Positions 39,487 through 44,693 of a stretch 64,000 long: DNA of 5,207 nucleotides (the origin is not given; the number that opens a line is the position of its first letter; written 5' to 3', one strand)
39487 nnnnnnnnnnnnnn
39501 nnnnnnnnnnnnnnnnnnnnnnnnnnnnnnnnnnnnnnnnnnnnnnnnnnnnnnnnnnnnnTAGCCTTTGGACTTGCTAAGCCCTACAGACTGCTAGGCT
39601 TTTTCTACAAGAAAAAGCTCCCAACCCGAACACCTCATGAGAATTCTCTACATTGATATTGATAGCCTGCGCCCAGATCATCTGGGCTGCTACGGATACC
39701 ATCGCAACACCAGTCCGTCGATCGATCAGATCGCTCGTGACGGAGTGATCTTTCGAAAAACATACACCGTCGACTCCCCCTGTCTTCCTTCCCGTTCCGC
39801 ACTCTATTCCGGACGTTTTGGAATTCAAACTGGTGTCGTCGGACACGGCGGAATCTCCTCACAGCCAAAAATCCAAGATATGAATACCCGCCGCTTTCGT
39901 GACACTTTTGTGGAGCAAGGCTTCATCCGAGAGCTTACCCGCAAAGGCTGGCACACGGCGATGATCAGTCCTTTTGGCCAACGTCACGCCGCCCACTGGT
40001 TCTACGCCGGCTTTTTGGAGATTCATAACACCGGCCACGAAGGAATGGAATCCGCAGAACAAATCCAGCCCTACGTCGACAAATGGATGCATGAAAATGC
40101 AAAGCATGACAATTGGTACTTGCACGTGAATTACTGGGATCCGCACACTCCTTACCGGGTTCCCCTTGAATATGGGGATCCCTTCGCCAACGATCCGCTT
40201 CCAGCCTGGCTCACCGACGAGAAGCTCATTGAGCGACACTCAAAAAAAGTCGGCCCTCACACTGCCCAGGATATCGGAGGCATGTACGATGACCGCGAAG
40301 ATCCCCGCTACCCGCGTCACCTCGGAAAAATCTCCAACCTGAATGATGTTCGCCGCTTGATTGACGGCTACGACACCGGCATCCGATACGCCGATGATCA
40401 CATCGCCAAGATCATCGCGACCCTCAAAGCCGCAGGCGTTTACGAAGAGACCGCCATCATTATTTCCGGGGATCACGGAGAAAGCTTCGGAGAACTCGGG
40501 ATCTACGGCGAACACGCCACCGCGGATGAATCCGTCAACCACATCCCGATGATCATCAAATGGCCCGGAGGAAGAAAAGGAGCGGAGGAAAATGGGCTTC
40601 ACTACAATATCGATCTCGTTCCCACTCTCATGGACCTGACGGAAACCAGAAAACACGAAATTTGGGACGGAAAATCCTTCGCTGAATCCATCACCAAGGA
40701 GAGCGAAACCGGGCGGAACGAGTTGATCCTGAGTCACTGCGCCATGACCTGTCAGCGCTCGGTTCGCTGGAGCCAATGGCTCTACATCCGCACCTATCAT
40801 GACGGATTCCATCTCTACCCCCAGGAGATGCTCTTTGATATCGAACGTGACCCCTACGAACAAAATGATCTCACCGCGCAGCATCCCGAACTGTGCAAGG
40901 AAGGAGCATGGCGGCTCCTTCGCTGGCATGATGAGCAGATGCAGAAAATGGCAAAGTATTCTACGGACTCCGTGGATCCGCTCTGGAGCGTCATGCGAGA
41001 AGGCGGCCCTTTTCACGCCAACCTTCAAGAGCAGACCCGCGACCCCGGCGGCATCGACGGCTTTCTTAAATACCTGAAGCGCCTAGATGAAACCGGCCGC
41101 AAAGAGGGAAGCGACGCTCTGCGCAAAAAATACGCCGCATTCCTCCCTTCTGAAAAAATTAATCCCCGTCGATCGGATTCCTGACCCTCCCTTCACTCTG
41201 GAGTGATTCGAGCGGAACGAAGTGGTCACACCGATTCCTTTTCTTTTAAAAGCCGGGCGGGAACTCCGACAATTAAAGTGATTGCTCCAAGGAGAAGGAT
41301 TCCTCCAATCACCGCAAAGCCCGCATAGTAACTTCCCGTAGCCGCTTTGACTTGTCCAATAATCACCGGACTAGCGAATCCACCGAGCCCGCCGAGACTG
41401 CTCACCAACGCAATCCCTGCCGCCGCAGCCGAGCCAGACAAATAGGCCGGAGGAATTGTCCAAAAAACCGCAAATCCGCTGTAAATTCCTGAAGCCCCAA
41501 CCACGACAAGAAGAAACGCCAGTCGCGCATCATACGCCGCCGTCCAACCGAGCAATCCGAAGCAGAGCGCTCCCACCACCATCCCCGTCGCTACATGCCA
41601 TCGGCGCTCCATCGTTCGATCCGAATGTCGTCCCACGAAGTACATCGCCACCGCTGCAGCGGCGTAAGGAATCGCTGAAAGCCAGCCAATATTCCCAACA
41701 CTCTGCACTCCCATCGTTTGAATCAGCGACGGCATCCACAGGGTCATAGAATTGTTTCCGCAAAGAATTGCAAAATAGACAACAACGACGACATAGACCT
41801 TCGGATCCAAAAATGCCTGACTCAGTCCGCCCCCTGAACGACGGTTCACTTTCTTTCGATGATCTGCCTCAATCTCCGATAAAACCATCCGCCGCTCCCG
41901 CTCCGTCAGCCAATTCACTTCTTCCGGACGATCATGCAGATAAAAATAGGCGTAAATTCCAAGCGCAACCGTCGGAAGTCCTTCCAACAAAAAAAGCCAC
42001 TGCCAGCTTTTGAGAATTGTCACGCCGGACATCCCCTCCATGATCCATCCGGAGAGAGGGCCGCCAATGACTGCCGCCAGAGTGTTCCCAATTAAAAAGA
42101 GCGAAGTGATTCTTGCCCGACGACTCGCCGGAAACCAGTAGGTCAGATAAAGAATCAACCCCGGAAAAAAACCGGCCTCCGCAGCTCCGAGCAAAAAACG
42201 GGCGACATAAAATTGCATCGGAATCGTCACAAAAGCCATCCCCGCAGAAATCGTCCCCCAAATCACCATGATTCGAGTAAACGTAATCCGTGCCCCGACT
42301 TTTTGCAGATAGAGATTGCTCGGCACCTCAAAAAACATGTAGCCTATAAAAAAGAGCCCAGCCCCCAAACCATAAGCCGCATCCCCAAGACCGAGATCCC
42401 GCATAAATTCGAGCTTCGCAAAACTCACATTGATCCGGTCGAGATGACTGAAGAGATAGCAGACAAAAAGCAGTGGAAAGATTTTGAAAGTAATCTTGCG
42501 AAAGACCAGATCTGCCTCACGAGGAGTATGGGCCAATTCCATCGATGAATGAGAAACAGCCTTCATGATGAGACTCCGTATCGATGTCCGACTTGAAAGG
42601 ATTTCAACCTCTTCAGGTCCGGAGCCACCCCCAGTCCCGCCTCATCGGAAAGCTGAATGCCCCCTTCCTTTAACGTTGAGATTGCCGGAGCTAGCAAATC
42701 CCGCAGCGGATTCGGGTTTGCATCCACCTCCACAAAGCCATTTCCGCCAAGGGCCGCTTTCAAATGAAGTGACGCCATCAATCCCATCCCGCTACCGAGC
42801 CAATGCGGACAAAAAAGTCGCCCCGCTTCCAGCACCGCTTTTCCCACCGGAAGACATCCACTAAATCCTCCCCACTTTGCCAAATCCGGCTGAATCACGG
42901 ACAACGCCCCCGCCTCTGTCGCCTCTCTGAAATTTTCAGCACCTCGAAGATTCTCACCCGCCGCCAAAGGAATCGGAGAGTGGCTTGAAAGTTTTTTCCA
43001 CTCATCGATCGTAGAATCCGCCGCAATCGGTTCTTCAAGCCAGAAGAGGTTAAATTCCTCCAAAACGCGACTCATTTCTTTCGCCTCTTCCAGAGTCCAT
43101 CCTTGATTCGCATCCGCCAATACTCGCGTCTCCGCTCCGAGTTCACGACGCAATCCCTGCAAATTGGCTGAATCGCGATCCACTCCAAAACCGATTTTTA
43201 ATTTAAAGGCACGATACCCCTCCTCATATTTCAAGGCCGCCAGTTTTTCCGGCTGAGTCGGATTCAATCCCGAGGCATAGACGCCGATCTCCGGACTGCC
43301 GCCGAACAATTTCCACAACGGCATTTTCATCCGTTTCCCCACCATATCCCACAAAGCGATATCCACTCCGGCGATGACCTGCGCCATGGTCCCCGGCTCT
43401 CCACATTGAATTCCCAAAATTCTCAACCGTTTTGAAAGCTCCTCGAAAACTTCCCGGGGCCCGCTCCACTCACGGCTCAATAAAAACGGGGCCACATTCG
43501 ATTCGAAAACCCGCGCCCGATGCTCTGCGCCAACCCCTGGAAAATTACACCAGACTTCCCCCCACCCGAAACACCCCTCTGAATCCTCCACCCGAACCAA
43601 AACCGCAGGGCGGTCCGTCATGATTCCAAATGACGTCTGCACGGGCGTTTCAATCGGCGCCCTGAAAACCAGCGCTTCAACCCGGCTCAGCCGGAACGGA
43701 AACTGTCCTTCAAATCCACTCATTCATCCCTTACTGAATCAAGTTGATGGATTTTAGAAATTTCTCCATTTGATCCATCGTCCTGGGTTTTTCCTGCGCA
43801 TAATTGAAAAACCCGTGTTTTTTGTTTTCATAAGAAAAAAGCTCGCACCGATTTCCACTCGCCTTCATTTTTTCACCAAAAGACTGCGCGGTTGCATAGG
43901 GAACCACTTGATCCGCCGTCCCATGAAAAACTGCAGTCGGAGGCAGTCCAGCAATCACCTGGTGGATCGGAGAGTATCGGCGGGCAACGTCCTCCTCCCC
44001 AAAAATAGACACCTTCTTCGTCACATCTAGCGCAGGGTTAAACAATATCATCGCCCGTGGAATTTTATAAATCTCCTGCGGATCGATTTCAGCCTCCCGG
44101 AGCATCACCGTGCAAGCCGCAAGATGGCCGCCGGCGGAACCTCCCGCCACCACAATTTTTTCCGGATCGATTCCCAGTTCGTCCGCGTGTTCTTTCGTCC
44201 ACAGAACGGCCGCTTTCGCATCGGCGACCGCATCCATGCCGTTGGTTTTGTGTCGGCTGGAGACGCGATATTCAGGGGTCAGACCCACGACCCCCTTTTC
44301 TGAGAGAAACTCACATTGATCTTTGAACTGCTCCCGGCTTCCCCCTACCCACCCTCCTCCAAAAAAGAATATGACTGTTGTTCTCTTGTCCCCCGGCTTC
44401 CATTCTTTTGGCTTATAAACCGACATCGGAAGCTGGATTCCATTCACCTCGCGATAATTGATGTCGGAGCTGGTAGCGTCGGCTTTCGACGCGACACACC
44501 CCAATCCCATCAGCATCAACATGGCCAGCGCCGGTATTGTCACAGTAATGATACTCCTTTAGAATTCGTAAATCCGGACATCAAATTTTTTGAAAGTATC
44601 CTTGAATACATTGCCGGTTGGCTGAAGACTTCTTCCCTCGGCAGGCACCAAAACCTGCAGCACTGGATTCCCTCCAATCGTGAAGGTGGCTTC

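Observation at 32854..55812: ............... palindrome marks nearly every CAZyme transcription unit inside the island; LacI-family regulator is a candidate binder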

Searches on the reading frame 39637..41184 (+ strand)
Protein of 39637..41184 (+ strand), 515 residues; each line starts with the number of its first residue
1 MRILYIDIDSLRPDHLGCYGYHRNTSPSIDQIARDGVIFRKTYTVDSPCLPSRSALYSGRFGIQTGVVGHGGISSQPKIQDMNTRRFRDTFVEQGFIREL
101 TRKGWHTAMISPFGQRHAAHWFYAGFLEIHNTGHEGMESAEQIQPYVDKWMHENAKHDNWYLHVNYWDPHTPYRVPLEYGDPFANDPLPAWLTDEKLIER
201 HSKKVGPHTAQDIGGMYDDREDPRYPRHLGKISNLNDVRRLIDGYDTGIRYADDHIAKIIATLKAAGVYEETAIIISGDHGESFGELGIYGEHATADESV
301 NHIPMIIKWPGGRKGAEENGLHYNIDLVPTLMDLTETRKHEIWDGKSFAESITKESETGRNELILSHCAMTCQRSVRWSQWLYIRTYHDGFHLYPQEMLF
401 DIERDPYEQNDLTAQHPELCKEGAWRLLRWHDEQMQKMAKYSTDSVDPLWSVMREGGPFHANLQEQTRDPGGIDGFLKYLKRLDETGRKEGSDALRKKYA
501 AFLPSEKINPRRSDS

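Call 9: search_protein_families(library=pfam, proteins=[window:39637-41184:+])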
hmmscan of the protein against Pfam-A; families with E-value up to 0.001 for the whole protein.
window:39637-41184:+ (515 aa): 3 families
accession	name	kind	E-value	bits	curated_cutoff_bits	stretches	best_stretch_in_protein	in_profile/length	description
PF00884.28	Sulfatase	-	4.4e-38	131.7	25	1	3-335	3-299/301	Sulfatase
PF16347.10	SGSH_C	-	7.8e-10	39.6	29.3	1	285-415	1-134/154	N-sulphoglucosamine sulphohydrolase, C-terminal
PF01663.27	Phosphodiest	-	2e-08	34.7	23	1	4-283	2-222/342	Type I phosphodiesterase / nucleotide pyrophosphatase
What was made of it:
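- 38563..41184 (+): Target operon: GH130 beta-1,4-mannoside phosphorylase and a sulfatase. Pfam (call 9).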

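Call 12: find_encoding_contigs(protein=window:39637-41184:+, flank=10000, max_places=6)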
Protein window:39637-41184:+ (515 aa): 2 contigs read that carry it; 2 places shown.
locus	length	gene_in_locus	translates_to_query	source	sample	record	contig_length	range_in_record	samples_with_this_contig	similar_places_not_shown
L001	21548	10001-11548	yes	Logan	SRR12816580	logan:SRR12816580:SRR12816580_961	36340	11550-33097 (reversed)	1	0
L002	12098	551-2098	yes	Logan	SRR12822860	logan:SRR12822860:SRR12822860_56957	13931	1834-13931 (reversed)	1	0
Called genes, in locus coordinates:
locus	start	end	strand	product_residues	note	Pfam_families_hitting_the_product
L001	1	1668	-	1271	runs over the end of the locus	-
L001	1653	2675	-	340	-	PF07963:N_methyl (weak)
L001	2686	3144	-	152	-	-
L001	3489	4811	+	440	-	PF00884:Sulfatase, PF01663:Phosphodiest, PF02995:DUF229 (faint), PF16347:SGSH_C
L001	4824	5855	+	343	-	PF00722:Glyco_hydro_16 (faint), PF03935:SKN1_KRE6_Sbg1 (weak)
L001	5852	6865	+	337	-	PF00722:Glyco_hydro_16, PF26113:GH16_XgeA (weak), PF03935:SKN1_KRE6_Sbg1 (weak)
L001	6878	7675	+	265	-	PF01784:DUF34_NIF3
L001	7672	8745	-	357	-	PF00356:LacI, PF00532:Peripla_BP_1, PF13407:Peripla_BP_4, PF13377:Peripla_BP_3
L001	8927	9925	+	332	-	PF04041:Glyco_hydro_130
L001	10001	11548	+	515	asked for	PF00884:Sulfatase, PF01663:Phosphodiest, PF16347:SGSH_C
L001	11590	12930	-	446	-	PF07690:MFS_1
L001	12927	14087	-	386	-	PF02746:MR_MLE_N, PF13378:MR_MLE_C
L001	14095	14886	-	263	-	PF00135:COesterase, PF20434:BD-FAE, PF02230:Abhydrolase_2 (faint), PF07859:Abhydrolase_3, PF12146:Hydrolase_4 (faint), PF01738:DLH (weak), PF00326:Peptidase_S9 (weak), PF20434:BD-FAE (weak)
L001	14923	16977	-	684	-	PF02018:CBM_4_9 (weak), PF02449:Glyco_hydro_42 (faint)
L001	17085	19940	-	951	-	PF22148:Fervidolysin_NPro-like (weak), PF00082:Peptidase_S8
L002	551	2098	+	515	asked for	PF00884:Sulfatase, PF01663:Phosphodiest, PF16347:SGSH_C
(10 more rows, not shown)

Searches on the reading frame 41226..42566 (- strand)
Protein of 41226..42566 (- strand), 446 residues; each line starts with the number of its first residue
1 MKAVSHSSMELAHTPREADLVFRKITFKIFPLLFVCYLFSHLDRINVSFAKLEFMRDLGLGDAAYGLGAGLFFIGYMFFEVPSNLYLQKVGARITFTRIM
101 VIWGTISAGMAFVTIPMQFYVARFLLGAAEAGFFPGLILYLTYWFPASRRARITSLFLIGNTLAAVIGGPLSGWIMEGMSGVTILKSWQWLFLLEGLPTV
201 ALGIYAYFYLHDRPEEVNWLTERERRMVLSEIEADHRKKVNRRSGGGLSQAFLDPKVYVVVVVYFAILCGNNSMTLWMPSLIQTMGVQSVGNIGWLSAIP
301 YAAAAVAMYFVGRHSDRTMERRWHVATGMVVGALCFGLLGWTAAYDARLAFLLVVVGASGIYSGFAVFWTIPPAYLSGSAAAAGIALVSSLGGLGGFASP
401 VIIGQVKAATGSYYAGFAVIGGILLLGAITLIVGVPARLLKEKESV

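Call 9: search_protein_families(library=pfam, proteins=[window:41226-42566:-])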
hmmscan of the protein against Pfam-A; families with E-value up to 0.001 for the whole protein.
window:41226-42566:- (446 aa): 1 family
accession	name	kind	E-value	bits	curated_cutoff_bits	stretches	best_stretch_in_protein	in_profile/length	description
PF07690.21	MFS_1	-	2.4e-48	165.3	33.4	2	33-400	1-347/347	Major Facilitator Superfamily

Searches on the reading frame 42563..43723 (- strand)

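Call 9: search_protein_families(library=pfam, proteins=[window:42563-43723:-])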
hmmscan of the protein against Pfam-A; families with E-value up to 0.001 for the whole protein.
window:42563-43723:- (386 aa): 2 families
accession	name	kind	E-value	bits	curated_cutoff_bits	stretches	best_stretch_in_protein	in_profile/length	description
PF13378.12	MR_MLE_C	-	1e-52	179.5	29.4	1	163-369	8-216/219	Enolase C-terminal domain-like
PF02746.21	MR_MLE_N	-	4.1e-16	59.7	22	1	16-141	3-117/117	Mandelate racemase / muconate lactonizing enzyme, N-terminal domain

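Call 61: search_protein_families(library=ncbifam, proteins=[window:42563-43723:-], max_evalue=0.0001)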
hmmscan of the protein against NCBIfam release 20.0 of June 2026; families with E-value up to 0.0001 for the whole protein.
window:42563-43723:- (386 aa): 18 families
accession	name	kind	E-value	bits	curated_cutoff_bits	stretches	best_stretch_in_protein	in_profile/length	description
NF040866.1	AraD_Arch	equivalog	1e-38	133.3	650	1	41-372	35-365/372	arabinonate dehydratase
NF047820.1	TalGalacDh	equivalog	3.1e-35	121.8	500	1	37-368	35-356/371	L-talarate/galactarate dehydratase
NF010624.0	PRK14017.1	equivalog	2.7e-29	102.4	311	1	41-374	16-358/382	galactonate dehydratase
NF043051.1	ManoateDhtManD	equivalog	4.9e-25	88.2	550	2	188-378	195-385/403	D-mannonate dehydratase ManD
TIGR02534.1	mucon_cyclo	subfamily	1.1e-24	87.1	334.95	1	14-376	3-365/368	muconate/chloromuconate family cycloisomerase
NF040790.2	glucon_galact_dh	equivalog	4.5e-24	85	750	1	41-378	26-371/390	bifunctional D-gluconate/D-galactonate dehydratase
NF011968.0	PRK15440.1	equivalog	4.7e-22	78.4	393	1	29-310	49-320/395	L-rhamnonate dehydratase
NF011654.0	PRK15072.1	subfamily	1.8e-21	76.5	430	2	188-374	196-382/404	D-galactonate dehydratase family protein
NF043002.1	HProlDhtase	equivalog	1.9e-21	76.3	500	1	115-373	100-359/366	cis-3-hydroxy-L-proline dehydratase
TIGR01927.1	menC_gam_Gplu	equivalog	4.2e-17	62.4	130.55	1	21-281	4-239/307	o-succinylbenzoate synthase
TIGR01928.1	menC_lowGC_arch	equivalog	1.7e-16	60.2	200.65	1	21-298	4-272/325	o-succinylbenzoate synthase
NF002739.0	PRK02714.1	equivalog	2e-15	57.1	259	1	164-272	128-239/320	o-succinylbenzoate synthase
NF042940.1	racemase_DgcA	equivalog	1.6e-14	53.8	400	1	120-319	88-282/323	N-acetyl-D-Glu racemase DgcA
NF041118.1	A_G_epim_Thtga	equivalog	2.3e-14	53.3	500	1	25-335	16-319/341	L-Ala-D/L-Glu epimerase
NF002782.0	PRK02901.1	equivalog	1.1e-13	50.9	288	1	165-325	97-258/328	o-succinylbenzoate synthase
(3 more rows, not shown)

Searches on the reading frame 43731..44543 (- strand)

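Call 9: search_protein_families(library=pfam, proteins=[window:43731-44543:-])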
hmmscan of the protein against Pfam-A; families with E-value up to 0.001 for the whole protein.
window:43731-44543:- (270 aa): 7 families
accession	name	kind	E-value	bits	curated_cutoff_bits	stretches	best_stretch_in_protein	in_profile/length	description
PF20434.5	BD-FAE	-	2.1e-28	99.8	26.8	2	41-154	2-116/215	BD-FAE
PF07859.19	Abhydrolase_3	-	1e-26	94.5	25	2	57-180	1-120/210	alpha/beta hydrolase fold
PF00326.27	Peptidase_S9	-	1.4e-13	51.3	22.6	2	188-265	133-208/213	Prolyl oligopeptidase family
PF00135.34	COesterase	-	1.1e-12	48.1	27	1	38-148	86-203/515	Carboxylesterase family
PF12146.15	Hydrolase_4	-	1.8e-08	34.5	27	1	202-247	193-236/239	Serine aminopeptidase, S33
PF01738.24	DLH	-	2.3e-08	34.3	21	1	189-251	132-194/217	Dienelactone hydrolase family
PF02230.22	Abhydrolase_2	-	6.4e-06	26.6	23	1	202-265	158-215/217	Phospholipase/Carboxylesterase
